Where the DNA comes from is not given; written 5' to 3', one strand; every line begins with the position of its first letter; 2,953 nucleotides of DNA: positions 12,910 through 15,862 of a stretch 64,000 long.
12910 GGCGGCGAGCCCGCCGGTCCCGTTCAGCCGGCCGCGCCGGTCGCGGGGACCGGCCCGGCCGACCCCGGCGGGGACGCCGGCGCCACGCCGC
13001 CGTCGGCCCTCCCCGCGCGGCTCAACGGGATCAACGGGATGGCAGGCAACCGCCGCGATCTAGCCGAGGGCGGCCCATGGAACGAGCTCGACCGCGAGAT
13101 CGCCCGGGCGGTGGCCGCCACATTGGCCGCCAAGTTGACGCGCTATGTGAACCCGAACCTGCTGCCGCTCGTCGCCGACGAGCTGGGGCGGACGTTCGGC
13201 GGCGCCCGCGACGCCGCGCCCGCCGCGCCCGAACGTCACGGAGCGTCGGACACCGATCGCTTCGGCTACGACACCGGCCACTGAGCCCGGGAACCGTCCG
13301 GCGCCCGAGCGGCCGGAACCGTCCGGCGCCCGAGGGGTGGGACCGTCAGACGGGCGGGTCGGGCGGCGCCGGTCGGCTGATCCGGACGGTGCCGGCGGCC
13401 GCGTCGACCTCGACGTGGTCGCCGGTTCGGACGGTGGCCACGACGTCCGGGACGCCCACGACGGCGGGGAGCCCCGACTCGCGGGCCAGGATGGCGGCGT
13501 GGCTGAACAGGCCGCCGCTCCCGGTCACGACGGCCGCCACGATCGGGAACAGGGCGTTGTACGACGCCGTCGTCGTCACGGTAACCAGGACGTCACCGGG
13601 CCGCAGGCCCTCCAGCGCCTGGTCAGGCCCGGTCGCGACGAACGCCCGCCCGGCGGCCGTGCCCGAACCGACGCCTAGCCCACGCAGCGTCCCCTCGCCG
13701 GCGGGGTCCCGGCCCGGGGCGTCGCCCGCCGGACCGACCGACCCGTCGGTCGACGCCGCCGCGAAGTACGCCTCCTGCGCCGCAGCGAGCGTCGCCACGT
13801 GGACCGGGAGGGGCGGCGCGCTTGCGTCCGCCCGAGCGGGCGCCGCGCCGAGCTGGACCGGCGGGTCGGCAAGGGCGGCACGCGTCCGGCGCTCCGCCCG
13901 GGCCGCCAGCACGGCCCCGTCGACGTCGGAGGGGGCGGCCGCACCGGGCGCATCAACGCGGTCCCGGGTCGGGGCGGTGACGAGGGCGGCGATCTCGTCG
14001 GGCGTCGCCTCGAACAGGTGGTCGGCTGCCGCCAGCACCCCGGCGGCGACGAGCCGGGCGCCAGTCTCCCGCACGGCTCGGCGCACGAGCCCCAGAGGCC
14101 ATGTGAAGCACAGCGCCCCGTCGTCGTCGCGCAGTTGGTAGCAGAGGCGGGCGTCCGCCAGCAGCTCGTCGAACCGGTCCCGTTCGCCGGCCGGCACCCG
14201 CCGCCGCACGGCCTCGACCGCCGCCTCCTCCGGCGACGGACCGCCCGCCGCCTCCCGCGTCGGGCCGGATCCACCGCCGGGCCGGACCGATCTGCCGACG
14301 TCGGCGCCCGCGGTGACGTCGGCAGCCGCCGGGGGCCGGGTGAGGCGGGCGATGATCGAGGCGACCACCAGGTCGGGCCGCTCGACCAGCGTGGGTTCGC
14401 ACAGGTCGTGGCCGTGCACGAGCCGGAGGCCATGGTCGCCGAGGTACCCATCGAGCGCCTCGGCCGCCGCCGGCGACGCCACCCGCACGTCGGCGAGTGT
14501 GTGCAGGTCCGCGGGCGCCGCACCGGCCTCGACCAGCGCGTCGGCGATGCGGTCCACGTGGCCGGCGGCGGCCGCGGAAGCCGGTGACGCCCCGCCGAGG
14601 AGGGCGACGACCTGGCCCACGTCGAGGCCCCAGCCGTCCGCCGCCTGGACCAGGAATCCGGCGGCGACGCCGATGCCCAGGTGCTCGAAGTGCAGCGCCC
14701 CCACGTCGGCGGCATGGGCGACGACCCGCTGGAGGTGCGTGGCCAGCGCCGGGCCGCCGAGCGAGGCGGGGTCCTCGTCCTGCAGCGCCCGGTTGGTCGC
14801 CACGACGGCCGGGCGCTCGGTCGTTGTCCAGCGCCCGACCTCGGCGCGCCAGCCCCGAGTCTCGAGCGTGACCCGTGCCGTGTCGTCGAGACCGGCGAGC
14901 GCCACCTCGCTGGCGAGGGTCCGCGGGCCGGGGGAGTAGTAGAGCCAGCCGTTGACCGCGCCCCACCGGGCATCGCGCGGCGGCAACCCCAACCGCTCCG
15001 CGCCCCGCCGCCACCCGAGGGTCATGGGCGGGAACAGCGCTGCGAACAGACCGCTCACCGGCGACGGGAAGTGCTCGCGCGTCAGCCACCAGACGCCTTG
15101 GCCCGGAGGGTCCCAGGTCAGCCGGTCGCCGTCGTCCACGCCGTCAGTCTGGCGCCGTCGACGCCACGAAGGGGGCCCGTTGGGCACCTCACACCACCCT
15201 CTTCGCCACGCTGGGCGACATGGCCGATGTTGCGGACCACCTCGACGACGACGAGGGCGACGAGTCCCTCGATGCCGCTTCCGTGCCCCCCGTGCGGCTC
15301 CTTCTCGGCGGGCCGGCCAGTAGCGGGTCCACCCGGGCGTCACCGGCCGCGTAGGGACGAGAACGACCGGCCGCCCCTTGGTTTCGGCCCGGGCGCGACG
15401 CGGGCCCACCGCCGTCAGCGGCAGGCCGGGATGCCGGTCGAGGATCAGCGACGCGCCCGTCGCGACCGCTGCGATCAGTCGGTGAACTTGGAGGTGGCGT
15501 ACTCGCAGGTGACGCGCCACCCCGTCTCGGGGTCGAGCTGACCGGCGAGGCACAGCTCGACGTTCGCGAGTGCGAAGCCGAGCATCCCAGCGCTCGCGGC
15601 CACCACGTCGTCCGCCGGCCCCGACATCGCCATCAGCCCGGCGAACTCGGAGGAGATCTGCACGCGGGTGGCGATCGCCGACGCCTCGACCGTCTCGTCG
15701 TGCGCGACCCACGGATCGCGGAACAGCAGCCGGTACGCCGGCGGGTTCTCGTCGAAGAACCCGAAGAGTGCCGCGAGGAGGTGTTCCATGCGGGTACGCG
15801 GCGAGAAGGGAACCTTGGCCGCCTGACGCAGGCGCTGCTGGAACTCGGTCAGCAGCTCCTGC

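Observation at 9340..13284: HelD-like helicase ORF runs on for about 1,300 extra codons of low-complexity sequence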

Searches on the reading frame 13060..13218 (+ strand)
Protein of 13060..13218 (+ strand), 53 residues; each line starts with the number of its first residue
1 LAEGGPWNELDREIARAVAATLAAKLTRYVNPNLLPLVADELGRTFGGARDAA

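Call 41: search_protein_representatives(alignment_id=A1)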
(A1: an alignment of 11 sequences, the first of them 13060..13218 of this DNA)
Query: 11 sequences, 53 profile positions. Proteins with E-value up to 0.001 (for the whole library): 47; up to 1e-10: 20; up to 1e-30: 0. The best 47 are listed.
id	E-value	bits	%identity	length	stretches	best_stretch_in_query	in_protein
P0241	1.6e-18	82.1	-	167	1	3-53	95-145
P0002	4.5e-18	80.7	-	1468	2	2-53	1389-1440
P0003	4.9e-17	77.3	-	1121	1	2-52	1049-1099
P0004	5.5e-17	77.2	-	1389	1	2-50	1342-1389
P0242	1.2e-16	76.1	-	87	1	3-48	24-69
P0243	6.1e-16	73.8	-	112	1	3-48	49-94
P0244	6.2e-16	73.8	-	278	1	3-50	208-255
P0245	8.8e-16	73.3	-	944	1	2-50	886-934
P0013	9.9e-16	73.1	-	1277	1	2-52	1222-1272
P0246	3.7e-15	71.3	-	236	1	3-50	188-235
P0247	5.7e-15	70.7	-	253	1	3-48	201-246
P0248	8.0e-15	70.2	-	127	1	4-49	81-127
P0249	1.1e-14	69.8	-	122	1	4-48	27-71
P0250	6.6e-14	67.3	-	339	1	2-50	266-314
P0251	1.8e-12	62.7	-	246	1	3-50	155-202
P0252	2.8e-12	62.1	-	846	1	6-49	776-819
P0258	8.0e-08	47.8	-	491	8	7-35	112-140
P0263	3.9e-06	42.4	-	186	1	11-50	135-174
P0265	1.2e-05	40.8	-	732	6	18-35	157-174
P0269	1.9e-04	37.0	-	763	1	9-48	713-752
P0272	3.9e-04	36.0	-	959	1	8-50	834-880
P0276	4.9e-04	35.7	-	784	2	9-50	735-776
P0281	5.9e-04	35.4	-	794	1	8-51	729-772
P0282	8.3e-04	35.0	-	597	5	18-34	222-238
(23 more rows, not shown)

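Call 44: find_encoding_contigs(protein=P0241, flank=3000, max_places=2)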
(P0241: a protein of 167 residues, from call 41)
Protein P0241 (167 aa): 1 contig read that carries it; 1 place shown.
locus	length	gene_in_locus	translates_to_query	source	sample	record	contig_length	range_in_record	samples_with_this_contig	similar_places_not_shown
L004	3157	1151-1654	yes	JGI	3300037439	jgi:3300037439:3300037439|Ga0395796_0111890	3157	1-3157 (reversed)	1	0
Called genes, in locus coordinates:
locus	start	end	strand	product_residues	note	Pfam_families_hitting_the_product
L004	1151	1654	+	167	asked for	-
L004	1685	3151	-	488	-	PF27448:Rph_4th, PF00391:PEP-utilizers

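Call 70: search_protein_families(library=pfam, proteins=[P0263, P0258, P0265, P0282, P0245, P0252, P0269, P0272, P0276, P0281], max_evalue=0.001)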
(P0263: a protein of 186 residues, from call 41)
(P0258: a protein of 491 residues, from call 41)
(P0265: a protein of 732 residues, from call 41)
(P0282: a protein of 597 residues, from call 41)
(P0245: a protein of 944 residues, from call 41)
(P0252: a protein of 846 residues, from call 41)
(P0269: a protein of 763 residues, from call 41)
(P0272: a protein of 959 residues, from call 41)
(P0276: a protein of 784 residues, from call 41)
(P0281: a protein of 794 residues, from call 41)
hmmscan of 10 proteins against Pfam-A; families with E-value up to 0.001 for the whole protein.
P0263 (186 aa): 1 family
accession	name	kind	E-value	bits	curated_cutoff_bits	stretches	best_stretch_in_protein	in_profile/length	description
PF08279.18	HTH_11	-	8.8e-05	22.7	25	1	37-79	7-50/55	HTH domain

P0258 (491 aa): 6 families
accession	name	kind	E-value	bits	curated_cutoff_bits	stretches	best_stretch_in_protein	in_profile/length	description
PF25067.1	RM5_Med14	-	8.5e-14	51.5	22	0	355-401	21-67/90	Med14 RM domain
PF17777.6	RL10P_insert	-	6.8e-13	48.7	29.1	0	81-103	20-42/71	Insertion domain in 60S ribosomal protein L10P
PF10461.14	Peptidase_S68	-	5.4e-11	43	31.9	0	375-401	4-23/33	Peptidase S68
PF16996.10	Asp4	-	2.8e-10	40.6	27.7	0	335-363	11-39/55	Accessory secretory protein Sec Asp4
PF07572.17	BCNT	-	2.3e-08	34.5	22.2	0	89-118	31-60/75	Bucentaur or craniofacial development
PF21500.3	HolB_lid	-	9.9e-05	22.5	27.1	0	116-129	10-23/40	DNA polymerase III subunit delta', AAA+ ATPase lid domain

P0265 (732 aa): 0 families

P0282 (597 aa): 0 families

P0245 (944 aa): 6 families
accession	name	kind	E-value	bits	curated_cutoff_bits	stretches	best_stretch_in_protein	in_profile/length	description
PF00580.27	UvrD-helicase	-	2.8e-11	44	23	1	426-473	203-251/271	UvrD/REP helicase N-terminal domain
PF13245.12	AAA_19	-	9.5e-09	36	25.1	0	184-227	11-50/134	AAA domain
PF13538.12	UvrD_C_2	-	1.7e-08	34.6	27.4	1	605-650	6-52/52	UvrD-like helicase C-terminal domain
PF01443.25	Viral_helicase1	-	8.5e-08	32.7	21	0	600-650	176-227/228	Viral superfamily 1 RNA helicase core domain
PF13361.12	UvrD_C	-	2.4e-05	24.4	25.6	1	597-649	283-345/350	UvrD-like helicase C-terminal domain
PF02562.22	PhoH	-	0.00012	22.1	27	0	437-473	121-158/205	PhoH-like protein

P0252 (846 aa): 3 families
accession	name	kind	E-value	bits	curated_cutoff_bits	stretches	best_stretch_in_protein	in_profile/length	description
PF00580.27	UvrD-helicase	-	2.6e-08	34.3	23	1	290-342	198-251/271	UvrD/REP helicase N-terminal domain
PF13245.12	AAA_19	-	1.4e-06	29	25.1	0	37-73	3-40/134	AAA domain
PF13538.12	UvrD_C_2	-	0.00076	19.7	27.4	0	474-522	3-52/52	UvrD-like helicase C-terminal domain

P0269 (763 aa): 9 families
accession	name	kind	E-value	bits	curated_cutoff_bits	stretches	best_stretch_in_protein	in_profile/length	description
PF00580.27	UvrD-helicase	-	2.7e-11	44.1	23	1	412-478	197-251/271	UvrD/REP helicase N-terminal domain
PF13245.12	AAA_19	-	2e-09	38.2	25.1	1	188-478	9-129/134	AAA domain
PF13538.12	UvrD_C_2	-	2.7e-08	34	27.4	1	615-656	10-52/52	UvrD-like helicase C-terminal domain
PF13401.12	AAA_22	-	1.5e-07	32.2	27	0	189-305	4-97/130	AAA domain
PF01443.25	Viral_helicase1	-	2e-06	28.2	21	0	604-655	174-226/228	Viral superfamily 1 RNA helicase core domain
PF02562.22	PhoH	-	5.6e-06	26.4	27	0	435-494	114-175/205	PhoH-like protein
PF13361.12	UvrD_C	-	0.00011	22.2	25.6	1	600-655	281-345/350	UvrD-like helicase C-terminal domain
PF13086.12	AAA_11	-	0.00014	22.2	27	0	178-233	3-61/257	AAA domain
PF09848.15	SLFN-g3_helicase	-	0.00017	21.4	24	0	190-233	1-41/354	Schlafen group 3, DNA/RNA helicase domain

P0272 (959 aa): 7 families
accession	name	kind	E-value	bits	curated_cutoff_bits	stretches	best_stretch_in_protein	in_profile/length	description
PF13538.12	UvrD_C_2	-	6e-07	29.7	27.4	1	608-658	2-52/52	UvrD-like helicase C-terminal domain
PF00580.27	UvrD-helicase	-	8e-07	29.4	23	0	429-481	198-251/271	UvrD/REP helicase N-terminal domain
PF01443.25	Viral_helicase1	-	4.7e-06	27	21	0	607-658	178-227/228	Viral superfamily 1 RNA helicase core domain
PF13245.12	AAA_19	-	2.8e-05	24.8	25.1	0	182-209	11-38/134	AAA domain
PF09848.15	SLFN-g3_helicase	-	3.6e-05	23.6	24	1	183-234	2-49/354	Schlafen group 3, DNA/RNA helicase domain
PF13361.12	UvrD_C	-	0.00041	20.3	25.6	1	607-659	286-347/350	UvrD-like helicase C-terminal domain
PF02562.22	PhoH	-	0.00075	19.5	27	0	445-486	121-163/205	PhoH-like protein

P0276 (784 aa): 6 families
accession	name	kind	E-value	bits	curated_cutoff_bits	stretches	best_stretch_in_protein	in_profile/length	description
PF00580.27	UvrD-helicase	-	1.1e-12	48.7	23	1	421-474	198-251/271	UvrD/REP helicase N-terminal domain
PF13245.12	AAA_19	-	6.7e-10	39.7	25.1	1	185-474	11-129/134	AAA domain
PF13538.12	UvrD_C_2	-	8.6e-07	29.2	27.4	1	610-651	10-52/52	UvrD-like helicase C-terminal domain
PF02562.22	PhoH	-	2.8e-06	27.4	27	0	438-503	121-188/205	PhoH-like protein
PF13361.12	UvrD_C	-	0.0003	20.8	25.6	1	599-652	284-347/350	UvrD-like helicase C-terminal domain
PF01443.25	Viral_helicase1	-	0.00059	20.2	21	0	604-651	179-227/228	Viral superfamily 1 RNA helicase core domain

P0281 (794 aa): 7 families
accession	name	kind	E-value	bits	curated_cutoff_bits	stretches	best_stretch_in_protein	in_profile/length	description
PF00580.27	UvrD-helicase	-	2.8e-08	34.2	23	1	309-361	198-251/271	UvrD/REP helicase N-terminal domain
PF13538.12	UvrD_C_2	-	9.6e-08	32.2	27.4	1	519-562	8-52/52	UvrD-like helicase C-terminal domain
PF13245.12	AAA_19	-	4.6e-07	30.5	25.1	0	64-107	10-49/134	AAA domain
PF01443.25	Viral_helicase1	-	8.8e-06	26.1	21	0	318-390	52-127/228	Viral superfamily 1 RNA helicase core domain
PF02562.22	PhoH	-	4.1e-05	23.6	27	0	302-369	100-166/205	PhoH-like protein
PF13401.12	AAA_22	-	0.00015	22.5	27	0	314-348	76-109/130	AAA domain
PF09848.15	SLFN-g3_helicase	-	0.00051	19.9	24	0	66-88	2-24/354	Schlafen group 3, DNA/RNA helicase domain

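Call 87: search_solved_structures(query=A1, max_evalue=1)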
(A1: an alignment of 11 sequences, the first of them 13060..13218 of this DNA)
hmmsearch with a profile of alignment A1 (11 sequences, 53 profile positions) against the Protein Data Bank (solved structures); distinct sequences matched with E-value up to 1: 1.
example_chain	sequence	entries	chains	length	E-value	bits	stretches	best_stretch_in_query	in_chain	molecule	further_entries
5wdd_A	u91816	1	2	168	0.91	12.4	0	18-48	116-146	Bcl-2-related ovarian killer protein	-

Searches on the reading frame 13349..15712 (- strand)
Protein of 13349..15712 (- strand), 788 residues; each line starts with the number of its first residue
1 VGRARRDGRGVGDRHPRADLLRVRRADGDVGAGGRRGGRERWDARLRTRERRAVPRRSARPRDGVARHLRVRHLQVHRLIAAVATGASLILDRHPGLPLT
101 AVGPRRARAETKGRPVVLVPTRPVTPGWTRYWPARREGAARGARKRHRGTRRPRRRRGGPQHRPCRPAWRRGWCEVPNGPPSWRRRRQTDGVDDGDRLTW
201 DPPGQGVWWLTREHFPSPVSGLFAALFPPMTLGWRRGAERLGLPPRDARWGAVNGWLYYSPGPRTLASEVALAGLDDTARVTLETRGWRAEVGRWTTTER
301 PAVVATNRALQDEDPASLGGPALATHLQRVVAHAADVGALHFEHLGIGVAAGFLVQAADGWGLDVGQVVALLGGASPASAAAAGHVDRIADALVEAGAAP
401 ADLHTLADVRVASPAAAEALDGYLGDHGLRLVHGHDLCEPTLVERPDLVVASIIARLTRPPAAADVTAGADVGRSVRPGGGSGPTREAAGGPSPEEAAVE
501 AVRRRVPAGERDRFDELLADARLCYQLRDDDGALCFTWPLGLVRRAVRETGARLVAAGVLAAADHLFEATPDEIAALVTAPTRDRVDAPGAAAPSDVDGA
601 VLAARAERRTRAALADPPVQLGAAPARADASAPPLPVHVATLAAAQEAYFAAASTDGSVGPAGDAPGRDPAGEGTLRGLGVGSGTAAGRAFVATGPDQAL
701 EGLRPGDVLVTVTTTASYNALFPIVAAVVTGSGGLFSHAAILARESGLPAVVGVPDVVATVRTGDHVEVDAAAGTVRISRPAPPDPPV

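Call 34: search_protein_families(library=ncbifam, proteins=[window:13349-15712:-], max_evalue=0.00001)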
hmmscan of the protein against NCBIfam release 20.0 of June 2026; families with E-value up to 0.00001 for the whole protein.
window:13349-15712:- (788 aa): 23 families
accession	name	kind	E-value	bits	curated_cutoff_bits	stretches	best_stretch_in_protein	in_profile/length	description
NF006153.0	PRK08296.1-5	subfamily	1.2e-25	90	578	1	499-778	343-605/608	hypothetical protein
NF004881.0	PRK06241.2-2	equivalog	1.9e-25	89.3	883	1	652-780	764-891/898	phosphoenolpyruvate synthase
NF041857.1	RIF_Ptrans_rph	equivalog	2.1e-24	85.9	999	1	668-778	755-863/864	rifamycin-inactivating phosphotransferase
NF052632.1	undecylprod_RedH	equivalog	1.8e-23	82.4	1350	1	672-778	771-877/880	undecylprodigiosin ligase RedH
NF006149.0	PRK08296.1-1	equivalog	1.4e-21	76.5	730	1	497-778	306-566/568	hypothetical protein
NF006150.0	PRK08296.1-2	subfamily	2.1e-21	75.8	650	1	500-780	343-606/633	hypothetical protein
NF004877.0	PRK06241.1-2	subfamily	2.3e-20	72.5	866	1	669-778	760-867/869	phosphoenolpyruvate synthase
NF004880.0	PRK06241.2-1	equivalog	2.7e-19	68.6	972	1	673-778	733-836/837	phosphoenolpyruvate synthase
TIGR01418.1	PEP_synth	equivalog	3.8e-19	68.5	739.75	1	675-775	353-455/784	pyruvate, water dikinase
NF052631.1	prodigiosin_PigC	equivalog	4e-19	68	1300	1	671-779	774-882/883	prodigiosin ligase PigC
NF004878.0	PRK06241.1-3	subfamily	4.6e-19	68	945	1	671-778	783-888/891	phosphoenolpyruvate synthase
NF005057.0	PRK06464.1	equivalog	1.9e-18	65.9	598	1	675-776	357-460/798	phosphoenolpyruvate synthase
NF006151.0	PRK08296.1-3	equivalog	1.7e-17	63.2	693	1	674-778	499-602/604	hypothetical protein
NF006152.0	PRK08296.1-4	equivalog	1.8e-17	63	723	1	668-779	498-608/609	hypothetical protein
NF004520.0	PRK05865.1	equivalog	2.1e-17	62.3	1509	1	671-779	731-837/854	sugar epimerase family protein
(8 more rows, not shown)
